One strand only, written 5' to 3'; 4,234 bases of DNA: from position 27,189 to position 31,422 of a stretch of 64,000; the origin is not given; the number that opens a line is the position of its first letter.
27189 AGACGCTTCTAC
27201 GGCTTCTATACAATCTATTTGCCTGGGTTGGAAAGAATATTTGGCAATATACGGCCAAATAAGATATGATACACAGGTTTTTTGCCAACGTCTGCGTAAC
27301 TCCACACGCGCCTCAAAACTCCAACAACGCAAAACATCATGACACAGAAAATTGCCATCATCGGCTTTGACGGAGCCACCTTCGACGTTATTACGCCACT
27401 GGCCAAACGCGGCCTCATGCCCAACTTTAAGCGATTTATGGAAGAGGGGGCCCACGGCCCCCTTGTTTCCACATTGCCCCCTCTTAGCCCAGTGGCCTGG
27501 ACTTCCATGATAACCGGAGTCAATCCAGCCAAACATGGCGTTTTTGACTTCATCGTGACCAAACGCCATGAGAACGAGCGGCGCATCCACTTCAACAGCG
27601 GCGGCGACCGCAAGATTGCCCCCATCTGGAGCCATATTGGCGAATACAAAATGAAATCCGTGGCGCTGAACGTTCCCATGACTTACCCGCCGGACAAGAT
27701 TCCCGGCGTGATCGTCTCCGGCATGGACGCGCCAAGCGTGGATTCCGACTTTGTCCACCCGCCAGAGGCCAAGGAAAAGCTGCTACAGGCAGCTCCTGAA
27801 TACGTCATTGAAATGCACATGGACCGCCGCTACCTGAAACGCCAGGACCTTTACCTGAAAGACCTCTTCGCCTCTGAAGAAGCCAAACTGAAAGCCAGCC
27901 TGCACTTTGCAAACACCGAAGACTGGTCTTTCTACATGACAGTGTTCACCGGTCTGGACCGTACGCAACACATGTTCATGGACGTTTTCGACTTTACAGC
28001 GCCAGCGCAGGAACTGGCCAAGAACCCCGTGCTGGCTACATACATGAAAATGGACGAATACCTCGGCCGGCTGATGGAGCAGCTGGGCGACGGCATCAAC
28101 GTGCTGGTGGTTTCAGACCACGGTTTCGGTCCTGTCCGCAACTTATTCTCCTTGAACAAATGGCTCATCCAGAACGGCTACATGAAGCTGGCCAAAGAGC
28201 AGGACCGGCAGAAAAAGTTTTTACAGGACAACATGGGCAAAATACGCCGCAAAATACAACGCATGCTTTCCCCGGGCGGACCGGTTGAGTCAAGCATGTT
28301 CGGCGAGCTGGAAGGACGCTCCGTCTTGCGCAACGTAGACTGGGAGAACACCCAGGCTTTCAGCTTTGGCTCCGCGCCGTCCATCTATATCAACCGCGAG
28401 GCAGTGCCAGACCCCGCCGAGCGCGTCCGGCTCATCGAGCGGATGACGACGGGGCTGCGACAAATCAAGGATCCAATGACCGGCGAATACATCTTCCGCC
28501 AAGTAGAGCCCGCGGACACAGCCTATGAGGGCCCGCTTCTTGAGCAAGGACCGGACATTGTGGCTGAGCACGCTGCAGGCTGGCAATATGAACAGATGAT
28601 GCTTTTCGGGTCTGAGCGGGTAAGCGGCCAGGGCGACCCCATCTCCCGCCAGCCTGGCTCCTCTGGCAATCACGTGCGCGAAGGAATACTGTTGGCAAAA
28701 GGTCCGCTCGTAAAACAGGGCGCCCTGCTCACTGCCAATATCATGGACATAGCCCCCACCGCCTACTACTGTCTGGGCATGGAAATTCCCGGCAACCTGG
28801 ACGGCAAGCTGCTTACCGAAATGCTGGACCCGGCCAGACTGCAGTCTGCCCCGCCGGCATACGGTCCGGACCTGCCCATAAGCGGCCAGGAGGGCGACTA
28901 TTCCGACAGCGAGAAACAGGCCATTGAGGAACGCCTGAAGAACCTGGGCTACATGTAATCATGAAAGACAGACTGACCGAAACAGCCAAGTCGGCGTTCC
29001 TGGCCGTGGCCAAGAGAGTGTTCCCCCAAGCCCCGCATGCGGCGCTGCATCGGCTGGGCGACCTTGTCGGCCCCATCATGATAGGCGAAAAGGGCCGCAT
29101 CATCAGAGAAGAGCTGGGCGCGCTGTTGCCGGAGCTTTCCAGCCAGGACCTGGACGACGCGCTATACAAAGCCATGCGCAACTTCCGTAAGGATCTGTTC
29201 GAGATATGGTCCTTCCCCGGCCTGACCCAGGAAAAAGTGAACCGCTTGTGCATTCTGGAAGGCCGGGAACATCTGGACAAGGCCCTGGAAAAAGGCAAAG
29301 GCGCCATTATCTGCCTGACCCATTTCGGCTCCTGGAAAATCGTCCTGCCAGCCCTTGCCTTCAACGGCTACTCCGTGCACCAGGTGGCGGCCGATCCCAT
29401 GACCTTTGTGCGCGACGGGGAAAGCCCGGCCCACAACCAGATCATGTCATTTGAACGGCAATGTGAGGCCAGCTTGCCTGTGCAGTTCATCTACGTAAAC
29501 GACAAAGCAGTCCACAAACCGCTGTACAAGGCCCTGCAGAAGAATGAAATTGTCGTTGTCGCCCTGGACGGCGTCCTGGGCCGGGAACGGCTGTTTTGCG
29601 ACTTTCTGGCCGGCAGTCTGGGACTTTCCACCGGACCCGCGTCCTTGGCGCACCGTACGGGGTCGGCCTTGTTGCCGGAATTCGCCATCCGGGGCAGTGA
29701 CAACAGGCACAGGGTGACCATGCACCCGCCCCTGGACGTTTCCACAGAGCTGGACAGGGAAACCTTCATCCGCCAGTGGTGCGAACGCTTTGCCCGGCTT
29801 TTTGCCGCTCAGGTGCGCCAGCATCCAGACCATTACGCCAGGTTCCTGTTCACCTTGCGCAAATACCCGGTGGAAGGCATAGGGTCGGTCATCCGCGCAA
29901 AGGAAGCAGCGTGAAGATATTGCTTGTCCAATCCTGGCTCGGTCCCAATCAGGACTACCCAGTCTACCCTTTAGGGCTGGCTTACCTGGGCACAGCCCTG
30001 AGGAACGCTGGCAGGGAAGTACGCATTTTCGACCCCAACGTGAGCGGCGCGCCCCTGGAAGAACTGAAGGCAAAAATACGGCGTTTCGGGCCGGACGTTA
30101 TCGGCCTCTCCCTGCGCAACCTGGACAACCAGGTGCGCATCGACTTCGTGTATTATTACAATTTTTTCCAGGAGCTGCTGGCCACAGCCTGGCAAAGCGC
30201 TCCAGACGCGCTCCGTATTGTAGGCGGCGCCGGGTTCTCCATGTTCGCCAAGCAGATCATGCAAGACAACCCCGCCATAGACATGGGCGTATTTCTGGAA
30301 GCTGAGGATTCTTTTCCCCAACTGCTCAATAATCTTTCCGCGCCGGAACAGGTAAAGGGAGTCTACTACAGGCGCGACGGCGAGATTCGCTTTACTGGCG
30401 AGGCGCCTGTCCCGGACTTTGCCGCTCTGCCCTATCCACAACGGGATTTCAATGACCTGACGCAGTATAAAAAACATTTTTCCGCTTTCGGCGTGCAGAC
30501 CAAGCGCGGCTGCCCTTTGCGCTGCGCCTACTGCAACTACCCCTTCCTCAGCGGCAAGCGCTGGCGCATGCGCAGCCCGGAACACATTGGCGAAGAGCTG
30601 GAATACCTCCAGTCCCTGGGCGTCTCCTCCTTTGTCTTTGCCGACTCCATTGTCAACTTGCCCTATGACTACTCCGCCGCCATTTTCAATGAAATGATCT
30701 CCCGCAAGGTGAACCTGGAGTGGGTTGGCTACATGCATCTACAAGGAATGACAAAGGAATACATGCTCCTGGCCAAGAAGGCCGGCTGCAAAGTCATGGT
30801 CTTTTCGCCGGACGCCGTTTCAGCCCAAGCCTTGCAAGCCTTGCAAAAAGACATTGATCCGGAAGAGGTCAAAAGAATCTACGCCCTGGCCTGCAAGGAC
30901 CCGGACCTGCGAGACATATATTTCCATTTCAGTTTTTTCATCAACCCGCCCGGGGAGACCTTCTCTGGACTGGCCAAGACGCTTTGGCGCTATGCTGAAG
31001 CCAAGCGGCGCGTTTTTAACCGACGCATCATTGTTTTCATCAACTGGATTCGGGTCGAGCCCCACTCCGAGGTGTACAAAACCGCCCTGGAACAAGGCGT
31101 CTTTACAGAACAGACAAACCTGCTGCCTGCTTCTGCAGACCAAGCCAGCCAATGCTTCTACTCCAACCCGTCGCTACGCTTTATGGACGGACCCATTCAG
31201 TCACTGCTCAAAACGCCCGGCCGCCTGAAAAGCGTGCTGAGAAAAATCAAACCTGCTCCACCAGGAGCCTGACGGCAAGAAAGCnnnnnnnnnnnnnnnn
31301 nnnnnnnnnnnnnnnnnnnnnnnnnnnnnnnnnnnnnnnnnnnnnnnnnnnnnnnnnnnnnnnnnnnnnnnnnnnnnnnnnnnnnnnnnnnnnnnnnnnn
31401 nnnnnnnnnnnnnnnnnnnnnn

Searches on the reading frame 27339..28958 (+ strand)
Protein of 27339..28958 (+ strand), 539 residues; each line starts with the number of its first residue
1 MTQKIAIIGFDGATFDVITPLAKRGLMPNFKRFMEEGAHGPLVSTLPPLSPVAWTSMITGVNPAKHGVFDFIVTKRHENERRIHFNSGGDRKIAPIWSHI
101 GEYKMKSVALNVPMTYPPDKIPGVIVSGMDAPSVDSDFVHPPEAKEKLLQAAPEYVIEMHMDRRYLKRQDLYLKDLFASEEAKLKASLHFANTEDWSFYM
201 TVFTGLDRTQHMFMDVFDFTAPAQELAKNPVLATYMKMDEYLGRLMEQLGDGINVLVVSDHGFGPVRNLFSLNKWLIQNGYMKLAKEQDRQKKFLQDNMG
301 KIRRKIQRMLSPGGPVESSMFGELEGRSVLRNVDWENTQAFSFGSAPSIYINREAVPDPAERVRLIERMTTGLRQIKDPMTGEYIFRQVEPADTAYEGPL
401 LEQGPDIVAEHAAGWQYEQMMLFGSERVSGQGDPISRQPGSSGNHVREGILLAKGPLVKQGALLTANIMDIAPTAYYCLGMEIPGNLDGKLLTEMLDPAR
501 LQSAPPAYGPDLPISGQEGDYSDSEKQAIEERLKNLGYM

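Call 33: search_protein_families(library=pfam, proteins=[window:27339-28958:+], max_evalue=5)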
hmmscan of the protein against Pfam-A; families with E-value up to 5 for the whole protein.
window:27339-28958:+ (539 aa): 1 family
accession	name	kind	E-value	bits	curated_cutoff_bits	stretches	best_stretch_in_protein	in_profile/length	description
PF01663.27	Phosphodiest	-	4.4e-40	138.8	23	1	7-288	3-248/342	Type I phosphodiesterase / nucleotide pyrophosphatase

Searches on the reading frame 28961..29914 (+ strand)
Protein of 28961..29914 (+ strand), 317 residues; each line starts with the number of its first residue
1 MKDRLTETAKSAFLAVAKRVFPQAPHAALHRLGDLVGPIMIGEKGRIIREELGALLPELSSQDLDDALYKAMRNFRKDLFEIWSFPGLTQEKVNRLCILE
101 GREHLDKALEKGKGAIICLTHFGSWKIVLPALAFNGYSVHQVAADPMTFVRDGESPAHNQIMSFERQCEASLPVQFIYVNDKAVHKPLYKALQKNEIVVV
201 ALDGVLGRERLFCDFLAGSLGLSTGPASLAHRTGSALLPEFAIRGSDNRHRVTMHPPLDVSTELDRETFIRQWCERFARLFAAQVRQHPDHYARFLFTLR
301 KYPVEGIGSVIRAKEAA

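Call 33: search_protein_families(library=pfam, proteins=[window:28961-29914:+], max_evalue=5)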
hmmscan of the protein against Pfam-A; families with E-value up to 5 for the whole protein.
window:28961-29914:+ (317 aa): 1 family
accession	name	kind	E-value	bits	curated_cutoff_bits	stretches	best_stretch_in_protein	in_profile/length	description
PF03279.18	Lip_A_acyltrans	-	1.5e-25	90.4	22.3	1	19-295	24-289/295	Bacterial lipid A biosynthesis acyltransferase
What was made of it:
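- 28961..29914 (+): LpxL/HtrB-family acyltransferase; candidate user of the activated acyl group (inferred). PF03279, E 1.5e-25 (call 33).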

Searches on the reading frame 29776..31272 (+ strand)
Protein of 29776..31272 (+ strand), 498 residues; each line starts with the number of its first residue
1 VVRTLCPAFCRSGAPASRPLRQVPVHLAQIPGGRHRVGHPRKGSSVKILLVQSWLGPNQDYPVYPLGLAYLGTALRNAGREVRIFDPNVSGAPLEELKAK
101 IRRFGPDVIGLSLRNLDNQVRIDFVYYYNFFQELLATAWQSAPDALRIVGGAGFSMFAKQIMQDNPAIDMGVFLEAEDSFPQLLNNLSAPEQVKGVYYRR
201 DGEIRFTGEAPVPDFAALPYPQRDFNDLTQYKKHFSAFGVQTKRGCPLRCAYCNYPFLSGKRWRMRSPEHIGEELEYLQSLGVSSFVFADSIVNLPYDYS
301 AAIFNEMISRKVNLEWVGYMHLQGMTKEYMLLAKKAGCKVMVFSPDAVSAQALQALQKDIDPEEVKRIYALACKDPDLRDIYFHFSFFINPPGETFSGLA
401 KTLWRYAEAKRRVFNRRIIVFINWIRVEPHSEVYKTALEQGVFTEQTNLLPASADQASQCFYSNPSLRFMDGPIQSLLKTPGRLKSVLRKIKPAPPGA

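Call 4: search_protein_families(library=pfam, proteins=[window:29776-31272:+], max_evalue=0.001)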
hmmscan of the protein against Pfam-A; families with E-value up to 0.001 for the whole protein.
window:29776-31272:+ (498 aa): 2 families
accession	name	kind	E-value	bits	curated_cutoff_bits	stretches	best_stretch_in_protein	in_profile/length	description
PF02310.24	B12-binding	-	1.3e-17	64.1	32.1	1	61-183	10-120/121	B12 binding domain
PF04055.27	Radical_SAM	-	1.4e-12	48.6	29.5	1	243-374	4-138/166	Radical SAM superfamily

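Call 5: search_protein_families(library=ncbifam, proteins=[window:29776-31272:+], max_evalue=0.001)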
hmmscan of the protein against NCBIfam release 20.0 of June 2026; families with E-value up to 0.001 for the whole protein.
window:29776-31272:+ (498 aa): 19 families
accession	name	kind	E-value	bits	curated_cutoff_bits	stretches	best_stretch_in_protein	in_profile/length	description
TIGR04385.1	B12_rSAM_cofa1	equivalog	3.7e-78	263.7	450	1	48-450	2-407/438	B12 lower ligand biosynthesis radical SAM protein BzaD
TIGR04072.2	rSAM_ladder_B12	equivalog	1.6e-65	221.5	360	1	58-451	11-386/443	lipid biosynthesis B12-binding/radical SAM protein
TIGR02026.1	BchE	equivalog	3.9e-26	92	481.35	1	64-371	21-331/497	magnesium-protoporphyrin IX monomethyl ester anaerobic oxidative cyclase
TIGR04479.1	bcpD_PhpK_rSAM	subfamily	1.8e-25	89.3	600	1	188-410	195-410/504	PhpK family radical SAM P-methyltransferase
TIGR04367.1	HpnR_B12_rSAM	equivalog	2.3e-21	75.9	650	1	64-365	21-313/490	hopanoid C-3 methylase HpnR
NF038361.1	rSAM_Sden_1168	equivalog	7.9e-21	74.2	575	1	63-450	83-486/560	Sden_1168 family B12-binding radical SAM P-methyltransferase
TIGR03471.1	HpnJ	equivalog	5e-20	71.8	577.6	1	144-450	97-400/472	hopanoid biosynthesis associated radical SAM protein HpnJ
NF050148.1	rSAM_ApyD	equivalog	1.5e-18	66.6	750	1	66-371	26-332/645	RiPP biosynthesis radical SAM protein ApyD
NF045585.1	rSAM_slr0320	equivalog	2.5e-17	62.6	775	1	130-451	124-451/511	photosystem II high light acclimation radical SAM protein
TIGR04295.1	B12_rSAM_oligo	hypoth_equivalog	1.3e-16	60.4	400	1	62-359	22-315/422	TIGR04295 family B12-binding domain-containing radical SAM protein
TIGR04428.1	B12_rSAM_trp_MT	equivalog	3.5e-14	52.1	500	1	236-355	215-342/558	tryptophan 2-C-methyltransferase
NF033712.0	B12_rSAM_KedN5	subfamily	5.1e-14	51.4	700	1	127-292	74-250/624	KedN5 family methylcobalamin-dependent radical SAM C-methyltransferase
TIGR03975.1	rSAM_ocin_1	subfamily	1e-12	47.4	281.85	1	140-315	153-341/606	RiPP maturation radical SAM C-methyltransferase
NF033070.1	rSAM_AprD4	equivalog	1.3e-12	47.4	500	1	213-403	168-360/456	AprD4 family radical SAM diol-dehydratase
TIGR04014.1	B12_SAM_MJ_0865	equivalog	7.4e-11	41.5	360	1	147-292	71-215/434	methyl-coenzyme M reductase glutamine C-methyltransferase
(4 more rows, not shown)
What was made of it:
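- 29776..31272 (+): Second B12-binding radical SAM enzyme of the locus. Nearest NCBIfam models are BzaD and rSAM_ladder_B12, both below cutoff (call 5).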
